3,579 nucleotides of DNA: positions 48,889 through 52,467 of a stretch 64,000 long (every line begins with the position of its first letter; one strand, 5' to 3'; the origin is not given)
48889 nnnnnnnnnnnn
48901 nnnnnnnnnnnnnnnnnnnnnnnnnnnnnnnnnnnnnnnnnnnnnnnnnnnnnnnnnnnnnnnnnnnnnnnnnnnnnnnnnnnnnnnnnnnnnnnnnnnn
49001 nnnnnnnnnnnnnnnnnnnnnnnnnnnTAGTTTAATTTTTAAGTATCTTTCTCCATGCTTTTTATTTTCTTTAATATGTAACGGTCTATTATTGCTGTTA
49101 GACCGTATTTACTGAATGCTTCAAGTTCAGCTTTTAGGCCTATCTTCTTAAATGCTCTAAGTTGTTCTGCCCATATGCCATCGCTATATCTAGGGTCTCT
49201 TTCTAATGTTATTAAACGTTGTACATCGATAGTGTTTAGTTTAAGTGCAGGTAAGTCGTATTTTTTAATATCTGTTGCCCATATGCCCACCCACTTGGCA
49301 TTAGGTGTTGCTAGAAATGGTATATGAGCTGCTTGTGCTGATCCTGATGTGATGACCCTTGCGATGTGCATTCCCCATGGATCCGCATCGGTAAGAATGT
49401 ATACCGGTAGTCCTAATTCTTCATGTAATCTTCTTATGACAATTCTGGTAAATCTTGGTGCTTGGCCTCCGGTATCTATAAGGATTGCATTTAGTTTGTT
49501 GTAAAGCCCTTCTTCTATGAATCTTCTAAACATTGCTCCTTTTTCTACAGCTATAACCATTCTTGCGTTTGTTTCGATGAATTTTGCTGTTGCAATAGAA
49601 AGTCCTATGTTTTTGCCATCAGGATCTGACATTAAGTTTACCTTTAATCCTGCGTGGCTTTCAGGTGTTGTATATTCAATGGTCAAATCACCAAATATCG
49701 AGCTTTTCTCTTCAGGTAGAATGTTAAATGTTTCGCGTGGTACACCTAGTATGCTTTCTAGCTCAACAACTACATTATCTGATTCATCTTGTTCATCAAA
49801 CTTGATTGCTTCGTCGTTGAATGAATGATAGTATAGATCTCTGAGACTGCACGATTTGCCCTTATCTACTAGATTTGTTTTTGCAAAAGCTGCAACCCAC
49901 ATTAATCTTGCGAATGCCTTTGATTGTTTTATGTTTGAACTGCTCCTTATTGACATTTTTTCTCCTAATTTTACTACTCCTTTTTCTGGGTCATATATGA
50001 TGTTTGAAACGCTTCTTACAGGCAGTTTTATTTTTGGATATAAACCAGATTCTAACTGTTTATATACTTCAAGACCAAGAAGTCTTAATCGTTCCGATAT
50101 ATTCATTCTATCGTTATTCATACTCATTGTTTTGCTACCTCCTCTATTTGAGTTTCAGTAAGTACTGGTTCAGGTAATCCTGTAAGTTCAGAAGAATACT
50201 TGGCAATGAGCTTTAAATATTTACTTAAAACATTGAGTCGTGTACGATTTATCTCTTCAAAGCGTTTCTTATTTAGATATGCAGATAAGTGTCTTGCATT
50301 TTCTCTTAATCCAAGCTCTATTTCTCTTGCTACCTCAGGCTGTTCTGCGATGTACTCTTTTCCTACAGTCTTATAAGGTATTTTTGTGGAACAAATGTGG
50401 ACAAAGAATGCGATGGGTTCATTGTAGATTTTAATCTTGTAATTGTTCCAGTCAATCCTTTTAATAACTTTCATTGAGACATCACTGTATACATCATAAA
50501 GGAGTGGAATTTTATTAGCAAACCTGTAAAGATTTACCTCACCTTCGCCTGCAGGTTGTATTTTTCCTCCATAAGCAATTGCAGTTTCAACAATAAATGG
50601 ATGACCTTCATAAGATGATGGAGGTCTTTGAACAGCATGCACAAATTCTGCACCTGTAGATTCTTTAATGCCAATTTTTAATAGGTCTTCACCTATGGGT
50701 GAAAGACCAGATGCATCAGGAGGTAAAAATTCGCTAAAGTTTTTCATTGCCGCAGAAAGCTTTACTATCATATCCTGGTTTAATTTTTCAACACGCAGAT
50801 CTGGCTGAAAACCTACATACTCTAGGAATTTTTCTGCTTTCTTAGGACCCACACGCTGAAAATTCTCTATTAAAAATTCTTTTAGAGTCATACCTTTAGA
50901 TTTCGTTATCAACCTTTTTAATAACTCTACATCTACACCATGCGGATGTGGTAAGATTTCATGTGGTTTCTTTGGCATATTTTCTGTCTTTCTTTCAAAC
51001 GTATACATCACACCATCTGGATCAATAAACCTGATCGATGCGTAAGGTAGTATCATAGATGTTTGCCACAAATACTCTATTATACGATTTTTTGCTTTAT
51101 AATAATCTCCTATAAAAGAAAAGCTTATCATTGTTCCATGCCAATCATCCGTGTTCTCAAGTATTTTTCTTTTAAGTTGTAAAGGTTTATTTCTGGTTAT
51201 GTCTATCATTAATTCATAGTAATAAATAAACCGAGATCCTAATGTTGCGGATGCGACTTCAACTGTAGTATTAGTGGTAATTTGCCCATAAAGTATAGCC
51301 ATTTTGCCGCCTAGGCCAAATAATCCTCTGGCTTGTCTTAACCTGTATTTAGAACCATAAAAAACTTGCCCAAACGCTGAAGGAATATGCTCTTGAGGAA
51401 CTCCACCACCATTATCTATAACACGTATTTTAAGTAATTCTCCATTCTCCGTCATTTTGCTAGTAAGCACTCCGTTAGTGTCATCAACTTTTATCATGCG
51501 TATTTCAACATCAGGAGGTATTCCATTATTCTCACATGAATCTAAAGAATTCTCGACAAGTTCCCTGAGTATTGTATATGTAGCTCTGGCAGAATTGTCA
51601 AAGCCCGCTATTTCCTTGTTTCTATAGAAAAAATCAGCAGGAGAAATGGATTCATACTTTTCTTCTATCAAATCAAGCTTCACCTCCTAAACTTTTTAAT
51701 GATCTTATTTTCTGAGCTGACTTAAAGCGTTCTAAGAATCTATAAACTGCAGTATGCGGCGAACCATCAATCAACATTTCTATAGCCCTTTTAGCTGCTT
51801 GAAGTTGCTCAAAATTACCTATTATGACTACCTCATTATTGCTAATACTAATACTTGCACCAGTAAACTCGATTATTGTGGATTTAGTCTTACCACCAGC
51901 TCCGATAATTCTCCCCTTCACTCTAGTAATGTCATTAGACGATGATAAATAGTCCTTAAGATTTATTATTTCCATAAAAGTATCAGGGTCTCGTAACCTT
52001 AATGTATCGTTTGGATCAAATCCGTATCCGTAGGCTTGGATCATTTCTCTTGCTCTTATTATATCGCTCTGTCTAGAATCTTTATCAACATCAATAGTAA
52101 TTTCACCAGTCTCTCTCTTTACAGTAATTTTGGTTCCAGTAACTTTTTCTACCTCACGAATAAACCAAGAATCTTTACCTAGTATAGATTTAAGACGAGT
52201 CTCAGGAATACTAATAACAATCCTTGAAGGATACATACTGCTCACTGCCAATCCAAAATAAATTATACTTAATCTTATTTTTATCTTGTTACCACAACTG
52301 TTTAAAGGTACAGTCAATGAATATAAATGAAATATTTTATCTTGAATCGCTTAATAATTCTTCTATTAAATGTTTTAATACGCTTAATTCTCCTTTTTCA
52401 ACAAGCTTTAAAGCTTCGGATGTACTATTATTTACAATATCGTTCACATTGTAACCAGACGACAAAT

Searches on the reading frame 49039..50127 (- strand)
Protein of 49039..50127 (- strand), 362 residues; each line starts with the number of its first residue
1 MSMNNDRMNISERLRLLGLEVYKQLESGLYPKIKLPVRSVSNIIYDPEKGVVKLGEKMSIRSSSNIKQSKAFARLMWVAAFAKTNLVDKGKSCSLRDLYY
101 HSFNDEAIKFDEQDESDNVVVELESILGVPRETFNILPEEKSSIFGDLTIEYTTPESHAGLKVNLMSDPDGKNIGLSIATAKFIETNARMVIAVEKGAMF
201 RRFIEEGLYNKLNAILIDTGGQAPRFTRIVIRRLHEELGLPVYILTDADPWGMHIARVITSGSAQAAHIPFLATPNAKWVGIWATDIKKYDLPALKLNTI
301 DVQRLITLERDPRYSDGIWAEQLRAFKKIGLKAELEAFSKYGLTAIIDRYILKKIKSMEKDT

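Call 6: search_protein_families(library=pfam, proteins=[window:49039-50127:-], max_evalue=0.01)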
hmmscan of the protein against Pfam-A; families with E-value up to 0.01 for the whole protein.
window:49039-50127:- (362 aa): 2 families
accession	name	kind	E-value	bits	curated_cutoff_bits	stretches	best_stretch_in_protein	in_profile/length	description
PF21180.3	TOP6A-Spo11_Toprim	-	5.5e-47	160.4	24.1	1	190-355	1-170/170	Topoisomerase 6 subunit A/Spo11, Toprim domain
PF04406.19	TP6A_N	-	1.1e-14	54.5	26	1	70-136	1-62/62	Type IIB DNA topoisomerase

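Call 7: search_protein_families(library=ncbifam, proteins=[window:49039-50127:-], max_evalue=0.01)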
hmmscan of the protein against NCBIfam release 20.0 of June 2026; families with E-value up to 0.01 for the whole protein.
window:49039-50127:- (362 aa): 6 families
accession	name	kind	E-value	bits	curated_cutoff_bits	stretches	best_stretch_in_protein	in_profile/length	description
NF003335.0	PRK04342.1-4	equivalog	6.3e-105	351.1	424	1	9-359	20-371/373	DNA topoisomerase VI subunit A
NF003334.0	PRK04342.1-3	equivalog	1e-91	307.6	658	1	10-360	8-353/354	DNA topoisomerase IV subunit A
NF003332.0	PRK04342.1-1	equivalog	1.2e-81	274.6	538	1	7-358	8-360/363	DNA topoisomerase IV subunit A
NF003333.0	PRK04342.1-2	equivalog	9.8e-75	251.7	465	1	3-358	4-363/367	DNA topoisomerase IV subunit A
NF003336.0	PRK04342.1-5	equivalog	6e-59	199.7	531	1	5-357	11-381/386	DNA topoisomerase IV subunit A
NF003337.0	PRK04342.1-6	equivalog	1.1e-56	192.5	675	1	7-357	12-364/370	DNA topoisomerase IV subunit A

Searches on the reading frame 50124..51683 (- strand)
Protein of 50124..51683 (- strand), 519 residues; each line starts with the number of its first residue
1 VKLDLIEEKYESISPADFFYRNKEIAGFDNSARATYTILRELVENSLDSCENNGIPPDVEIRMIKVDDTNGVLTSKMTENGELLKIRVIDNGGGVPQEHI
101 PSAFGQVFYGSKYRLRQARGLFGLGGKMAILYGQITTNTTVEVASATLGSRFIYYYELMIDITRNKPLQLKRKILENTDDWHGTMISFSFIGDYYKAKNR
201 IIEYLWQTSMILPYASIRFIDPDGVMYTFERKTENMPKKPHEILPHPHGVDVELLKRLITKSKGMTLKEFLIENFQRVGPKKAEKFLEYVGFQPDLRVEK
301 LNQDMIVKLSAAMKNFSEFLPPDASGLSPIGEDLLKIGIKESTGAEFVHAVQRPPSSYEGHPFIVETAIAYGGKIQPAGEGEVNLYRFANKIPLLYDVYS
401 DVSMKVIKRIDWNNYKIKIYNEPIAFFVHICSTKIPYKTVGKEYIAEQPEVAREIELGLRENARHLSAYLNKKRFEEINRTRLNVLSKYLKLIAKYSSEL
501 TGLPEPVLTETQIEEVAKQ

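Call 6: search_protein_families(library=pfam, proteins=[window:50124-51683:-], max_evalue=0.01)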
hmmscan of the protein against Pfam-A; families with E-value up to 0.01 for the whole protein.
window:50124-51683:- (519 aa): 3 families
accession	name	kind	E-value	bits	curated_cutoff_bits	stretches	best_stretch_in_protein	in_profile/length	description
PF09239.17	Topo-VIb_trans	-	3e-58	196.5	24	1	322-479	1-156/159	Topoisomerase VI B subunit, transducer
PF02518.31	HATPase_c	-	8.8e-07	29.8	26.4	1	34-125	5-76/111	Histidine kinase-, DNA gyrase B-, and HSP90-like ATPase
PF13589.12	HATPase_c_3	-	3.7e-05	24.2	25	1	38-132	6-83/137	Histidine kinase-, DNA gyrase B-, and HSP90-like ATPase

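Call 7: search_protein_families(library=ncbifam, proteins=[window:50124-51683:-], max_evalue=0.01)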
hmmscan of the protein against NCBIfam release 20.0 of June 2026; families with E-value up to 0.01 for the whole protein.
window:50124-51683:- (519 aa): 6 families
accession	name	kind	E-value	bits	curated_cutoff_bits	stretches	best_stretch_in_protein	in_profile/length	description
NF003218.0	PRK04184.1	equivalog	7.7e-180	599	274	1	5-511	7-501/539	DNA topoisomerase VI subunit B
TIGR01052.1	top6b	equivalog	8.8e-146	486.1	380.7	1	7-501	1-485/488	DNA topoisomerase VI subunit B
NF011439.0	PRK14868.1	equivalog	1e-95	321.5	1310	2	8-287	20-283/795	DNA topoisomerase VI subunit B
NF011438.0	PRK14867.1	equivalog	1.8e-71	241.5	1143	2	9-290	11-277/659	DNA topoisomerase VI subunit B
TIGR00585.2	mutl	equivalog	0.00054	19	180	1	37-105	23-71/555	DNA mismatch repair endonuclease MutL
NF033092.0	HK_WalK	equivalog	0.0083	14.7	725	0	64-125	501-561/594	cell wall metabolism sensor histidine kinase WalK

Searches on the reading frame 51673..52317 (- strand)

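Call 6: search_protein_families(library=pfam, proteins=[window:51673-52317:-], max_evalue=0.01)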
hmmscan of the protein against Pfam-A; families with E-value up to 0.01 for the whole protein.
window:51673-52317:- (214 aa): 4 families
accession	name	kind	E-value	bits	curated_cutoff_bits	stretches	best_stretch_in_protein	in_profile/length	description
PF00013.35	KH_1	-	7.6e-13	48.5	21.5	2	134-180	11-65/66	KH domain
PF21800.4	KH_KRR1_2nd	-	9.1e-09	35.7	27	1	114-183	2-71/91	KRR1 small subunit processome component, second KH domain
PF22891.2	KH_PNO1_2nd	-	5.9e-08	33.2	27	1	116-196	3-84/90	Eukaryotic type KH-domain (KH-domain type I) (327.11.2)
PF22675.2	KH-I_KHDC4-BBP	-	0.00025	21.3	30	0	133-158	7-32/76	KHDC4/BBP-like, KH-domain type I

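Call 7: search_protein_families(library=ncbifam, proteins=[window:51673-52317:-], max_evalue=0.01)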
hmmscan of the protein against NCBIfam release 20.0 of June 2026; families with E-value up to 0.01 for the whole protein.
window:51673-52317:- (214 aa): 17 families
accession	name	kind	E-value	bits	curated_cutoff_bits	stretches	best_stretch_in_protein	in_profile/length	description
TIGR03665.1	arCOG04150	hypoth_equivalog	2.8e-53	180.2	114.2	1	35-205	2-171/173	arCOG04150 universal archaeal KH domain protein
NF010328.0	PRK13763.1-3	equivalog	1.8e-49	168.2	194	1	31-208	15-194/197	putative RNA-processing protein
NF010327.0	PRK13763.1-2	equivalog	7.8e-46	156.2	240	1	31-208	6-183/192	putative RNA-processing protein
NF010331.0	PRK13763.2-1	subfamily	3.1e-43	147.8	245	1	34-208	10-183/187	putative RNA-processing protein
NF010326.0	PRK13763.1-1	equivalog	3.7e-42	144.1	247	1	52-199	16-163/186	putative RNA-processing protein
NF010330.0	PRK13763.1-5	equivalog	6.7e-39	133.8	376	1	35-201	39-208/220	putative RNA-processing protein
NF010333.0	PRK13763.2-4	equivalog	1.6e-38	132.4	252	1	35-201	5-170/179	putative RNA-processing protein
NF010334.0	PRK13763.2-5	equivalog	2.1e-37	128.8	303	1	33-208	5-177/179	putative RNA-processing protein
NF010332.0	PRK13763.2-2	equivalog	7.8e-36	123.9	270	1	36-204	6-172/179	putative RNA-processing protein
NF010329.0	PRK13763.1-4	equivalog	1.3e-35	122.7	277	1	35-206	4-174/182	putative RNA-processing protein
NF008805.1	PRK11824.1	equivalog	4.2e-10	38.7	471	2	25-95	539-605/683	polyribonucleotide nucleotidyltransferase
TIGR03591.1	polynuc_phos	equivalog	1.9e-07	29.9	525.05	2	25-95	545-611/689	polyribonucleotide nucleotidyltransferase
NF003181.1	PRK04163.1-1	equivalog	2.6e-06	26.8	200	1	33-95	142-203/221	exosome complex RNA-binding protein Rrp4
TIGR03319.1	RNase_Y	equivalog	6.5e-05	21.6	454.35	1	133-188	215-274/514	ribonuclease Y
TIGR02696.1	pppGpp_PNP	exception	0.00012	20.7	1106.75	1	135-182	591-637/720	guanosine pentaphosphate synthetase I/polyribonucleotide nucleotidyltransferase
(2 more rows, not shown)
